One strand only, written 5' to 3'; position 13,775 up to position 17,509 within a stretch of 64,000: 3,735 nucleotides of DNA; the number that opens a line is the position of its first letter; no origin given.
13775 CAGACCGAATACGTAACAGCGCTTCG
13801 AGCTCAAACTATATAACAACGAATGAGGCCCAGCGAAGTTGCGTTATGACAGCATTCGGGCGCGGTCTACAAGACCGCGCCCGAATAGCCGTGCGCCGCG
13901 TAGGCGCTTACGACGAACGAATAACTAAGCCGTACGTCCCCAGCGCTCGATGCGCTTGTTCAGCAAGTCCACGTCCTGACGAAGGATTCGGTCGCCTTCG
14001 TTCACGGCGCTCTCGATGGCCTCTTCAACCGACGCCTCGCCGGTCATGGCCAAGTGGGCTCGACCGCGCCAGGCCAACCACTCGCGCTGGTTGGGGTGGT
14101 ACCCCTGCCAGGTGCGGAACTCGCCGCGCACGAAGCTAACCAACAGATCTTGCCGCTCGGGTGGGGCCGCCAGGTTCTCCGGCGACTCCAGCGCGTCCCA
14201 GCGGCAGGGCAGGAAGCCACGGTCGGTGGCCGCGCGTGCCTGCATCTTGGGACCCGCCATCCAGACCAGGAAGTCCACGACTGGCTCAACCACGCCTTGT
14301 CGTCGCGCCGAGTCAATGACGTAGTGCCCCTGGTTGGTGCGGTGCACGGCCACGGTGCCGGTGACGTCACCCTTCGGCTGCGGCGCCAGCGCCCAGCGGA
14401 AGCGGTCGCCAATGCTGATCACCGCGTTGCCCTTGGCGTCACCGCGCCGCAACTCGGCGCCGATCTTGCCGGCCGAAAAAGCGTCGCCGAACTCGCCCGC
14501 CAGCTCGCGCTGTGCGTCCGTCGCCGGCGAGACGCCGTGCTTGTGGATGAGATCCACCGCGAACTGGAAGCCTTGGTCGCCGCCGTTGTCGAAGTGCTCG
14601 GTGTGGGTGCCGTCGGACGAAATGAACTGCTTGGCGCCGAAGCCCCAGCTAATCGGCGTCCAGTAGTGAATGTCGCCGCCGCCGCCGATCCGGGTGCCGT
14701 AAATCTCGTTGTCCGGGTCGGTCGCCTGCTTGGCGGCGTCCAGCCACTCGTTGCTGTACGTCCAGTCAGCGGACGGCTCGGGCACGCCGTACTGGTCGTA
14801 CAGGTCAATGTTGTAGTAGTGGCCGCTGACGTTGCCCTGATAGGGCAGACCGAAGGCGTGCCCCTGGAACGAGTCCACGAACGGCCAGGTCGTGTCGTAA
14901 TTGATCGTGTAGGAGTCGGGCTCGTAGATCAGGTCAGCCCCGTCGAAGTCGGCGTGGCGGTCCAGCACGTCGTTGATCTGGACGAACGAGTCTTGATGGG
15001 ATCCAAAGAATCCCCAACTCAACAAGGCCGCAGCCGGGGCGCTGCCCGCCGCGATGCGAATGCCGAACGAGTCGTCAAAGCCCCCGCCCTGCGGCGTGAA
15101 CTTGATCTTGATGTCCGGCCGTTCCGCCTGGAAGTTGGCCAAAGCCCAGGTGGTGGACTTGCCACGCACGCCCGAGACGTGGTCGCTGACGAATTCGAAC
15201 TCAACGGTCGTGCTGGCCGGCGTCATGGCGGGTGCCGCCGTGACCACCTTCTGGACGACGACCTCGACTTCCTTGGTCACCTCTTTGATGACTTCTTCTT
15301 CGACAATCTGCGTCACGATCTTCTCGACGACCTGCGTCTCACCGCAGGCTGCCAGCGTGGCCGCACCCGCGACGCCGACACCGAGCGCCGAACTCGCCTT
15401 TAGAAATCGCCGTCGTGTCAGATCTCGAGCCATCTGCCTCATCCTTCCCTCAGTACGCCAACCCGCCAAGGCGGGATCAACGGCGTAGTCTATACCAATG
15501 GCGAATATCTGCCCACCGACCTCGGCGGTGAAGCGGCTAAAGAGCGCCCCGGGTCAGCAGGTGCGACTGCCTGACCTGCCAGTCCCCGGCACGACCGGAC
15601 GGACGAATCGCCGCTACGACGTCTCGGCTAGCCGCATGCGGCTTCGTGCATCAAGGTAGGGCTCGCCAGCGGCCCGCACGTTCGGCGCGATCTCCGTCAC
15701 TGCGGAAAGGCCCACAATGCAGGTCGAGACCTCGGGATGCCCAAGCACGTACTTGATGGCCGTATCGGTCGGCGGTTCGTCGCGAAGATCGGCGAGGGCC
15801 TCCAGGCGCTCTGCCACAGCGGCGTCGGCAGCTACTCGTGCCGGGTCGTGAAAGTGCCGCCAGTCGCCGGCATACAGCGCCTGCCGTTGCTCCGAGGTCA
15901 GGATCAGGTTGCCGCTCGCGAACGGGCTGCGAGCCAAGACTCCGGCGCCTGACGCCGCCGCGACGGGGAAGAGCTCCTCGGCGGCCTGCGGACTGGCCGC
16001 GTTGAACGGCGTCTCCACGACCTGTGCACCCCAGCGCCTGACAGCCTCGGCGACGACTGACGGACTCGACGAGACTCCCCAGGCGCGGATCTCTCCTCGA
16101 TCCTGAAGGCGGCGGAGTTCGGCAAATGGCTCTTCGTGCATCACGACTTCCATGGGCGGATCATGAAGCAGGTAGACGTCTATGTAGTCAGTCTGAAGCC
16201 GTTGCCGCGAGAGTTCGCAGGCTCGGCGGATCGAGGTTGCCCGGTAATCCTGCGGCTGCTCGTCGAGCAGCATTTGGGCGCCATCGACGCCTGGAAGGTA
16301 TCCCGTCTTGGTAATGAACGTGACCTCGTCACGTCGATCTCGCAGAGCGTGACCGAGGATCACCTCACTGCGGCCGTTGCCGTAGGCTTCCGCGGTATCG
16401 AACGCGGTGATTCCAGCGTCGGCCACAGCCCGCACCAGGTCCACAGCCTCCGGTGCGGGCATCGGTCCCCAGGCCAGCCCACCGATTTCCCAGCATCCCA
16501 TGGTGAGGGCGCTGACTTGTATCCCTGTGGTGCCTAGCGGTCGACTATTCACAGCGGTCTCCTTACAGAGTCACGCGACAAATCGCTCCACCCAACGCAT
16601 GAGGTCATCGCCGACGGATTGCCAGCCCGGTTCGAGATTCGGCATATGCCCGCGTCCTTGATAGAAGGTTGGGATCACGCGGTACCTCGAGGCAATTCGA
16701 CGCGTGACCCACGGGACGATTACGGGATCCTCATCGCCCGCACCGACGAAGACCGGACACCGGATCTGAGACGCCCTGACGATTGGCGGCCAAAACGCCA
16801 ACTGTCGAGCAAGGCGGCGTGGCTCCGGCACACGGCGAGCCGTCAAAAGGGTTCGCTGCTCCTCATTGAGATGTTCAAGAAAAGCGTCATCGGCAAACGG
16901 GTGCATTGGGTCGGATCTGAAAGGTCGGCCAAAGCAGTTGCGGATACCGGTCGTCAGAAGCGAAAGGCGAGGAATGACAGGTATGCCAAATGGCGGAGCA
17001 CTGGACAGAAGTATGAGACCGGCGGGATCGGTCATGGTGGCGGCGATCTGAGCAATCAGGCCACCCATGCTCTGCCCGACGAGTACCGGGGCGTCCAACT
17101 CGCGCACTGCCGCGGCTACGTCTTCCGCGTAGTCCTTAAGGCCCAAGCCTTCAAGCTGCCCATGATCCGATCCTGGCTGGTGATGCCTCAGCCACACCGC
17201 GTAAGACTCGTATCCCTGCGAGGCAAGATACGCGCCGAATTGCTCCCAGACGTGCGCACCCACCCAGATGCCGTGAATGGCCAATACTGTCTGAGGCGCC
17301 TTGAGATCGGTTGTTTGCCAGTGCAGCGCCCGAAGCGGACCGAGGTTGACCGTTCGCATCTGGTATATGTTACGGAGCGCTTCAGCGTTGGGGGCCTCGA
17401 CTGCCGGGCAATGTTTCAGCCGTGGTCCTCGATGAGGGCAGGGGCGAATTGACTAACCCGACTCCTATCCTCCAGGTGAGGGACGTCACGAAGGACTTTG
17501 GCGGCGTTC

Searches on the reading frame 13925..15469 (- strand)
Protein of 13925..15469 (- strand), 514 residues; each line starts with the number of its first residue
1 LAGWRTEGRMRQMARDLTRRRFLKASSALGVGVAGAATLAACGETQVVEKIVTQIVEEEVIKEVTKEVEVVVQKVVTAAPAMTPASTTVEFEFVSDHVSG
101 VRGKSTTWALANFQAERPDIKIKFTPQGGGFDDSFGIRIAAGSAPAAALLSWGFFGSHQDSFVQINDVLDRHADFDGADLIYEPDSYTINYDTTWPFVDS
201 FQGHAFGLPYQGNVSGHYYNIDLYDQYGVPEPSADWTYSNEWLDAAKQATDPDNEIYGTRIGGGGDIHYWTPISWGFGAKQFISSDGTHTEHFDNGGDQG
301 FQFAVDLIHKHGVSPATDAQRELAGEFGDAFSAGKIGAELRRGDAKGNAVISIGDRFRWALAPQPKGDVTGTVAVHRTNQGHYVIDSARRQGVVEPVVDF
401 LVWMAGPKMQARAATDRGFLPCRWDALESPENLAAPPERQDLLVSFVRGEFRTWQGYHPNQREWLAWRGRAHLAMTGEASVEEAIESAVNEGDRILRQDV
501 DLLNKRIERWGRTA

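Call 12: search_protein_families(library=pfam, proteins=[window:13925-15469:-], max_evalue=0.001)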
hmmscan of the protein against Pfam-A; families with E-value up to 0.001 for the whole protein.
window:13925-15469:- (514 aa): 2 families
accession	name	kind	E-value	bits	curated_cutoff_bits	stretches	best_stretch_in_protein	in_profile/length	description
PF01547.30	SBP_bac_1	-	3.7e-17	63.7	26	1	111-411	15-307/307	Bacterial extracellular solute-binding protein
PF13416.11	SBP_bac_8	-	1.7e-09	38.3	27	1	109-437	2-275/279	Bacterial extracellular solute-binding protein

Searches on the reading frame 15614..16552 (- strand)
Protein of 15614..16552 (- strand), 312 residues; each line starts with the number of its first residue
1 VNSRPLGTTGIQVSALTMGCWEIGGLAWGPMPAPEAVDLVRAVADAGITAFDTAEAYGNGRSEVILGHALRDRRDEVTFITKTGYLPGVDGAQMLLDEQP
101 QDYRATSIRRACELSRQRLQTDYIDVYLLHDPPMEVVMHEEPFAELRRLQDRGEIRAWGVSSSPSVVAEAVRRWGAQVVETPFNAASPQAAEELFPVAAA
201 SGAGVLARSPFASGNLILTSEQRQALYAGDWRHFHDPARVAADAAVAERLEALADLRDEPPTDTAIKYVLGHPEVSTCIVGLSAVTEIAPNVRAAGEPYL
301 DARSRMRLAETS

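Call 12: search_protein_families(library=pfam, proteins=[window:15614-16552:-], max_evalue=0.001)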
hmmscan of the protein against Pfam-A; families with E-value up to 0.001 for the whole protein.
window:15614-16552:- (312 aa): 1 family
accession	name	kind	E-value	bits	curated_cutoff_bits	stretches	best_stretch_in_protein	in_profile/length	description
PF00248.27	Aldo_ket_red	-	1.9e-50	172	24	1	16-297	2-276/291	Aldo/keto reductase family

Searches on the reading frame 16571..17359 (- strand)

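Call 12: search_protein_families(library=pfam, proteins=[window:16571-17359:-], max_evalue=0.001)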
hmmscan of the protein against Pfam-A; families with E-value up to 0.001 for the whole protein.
window:16571-17359:- (262 aa): 3 families
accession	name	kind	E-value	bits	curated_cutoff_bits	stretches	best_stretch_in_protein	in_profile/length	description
PF12697.13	Abhydrolase_6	-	5.5e-19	70.1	26.3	1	25-244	1-211/217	Alpha/beta hydrolase family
PF12146.15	Hydrolase_4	-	5.3e-11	42.7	27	1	23-226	5-217/239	Serine aminopeptidase, S33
PF00561.26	Abhydrolase_1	-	2.4e-08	34.4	25.8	1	24-120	2-102/245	alpha/beta hydrolase fold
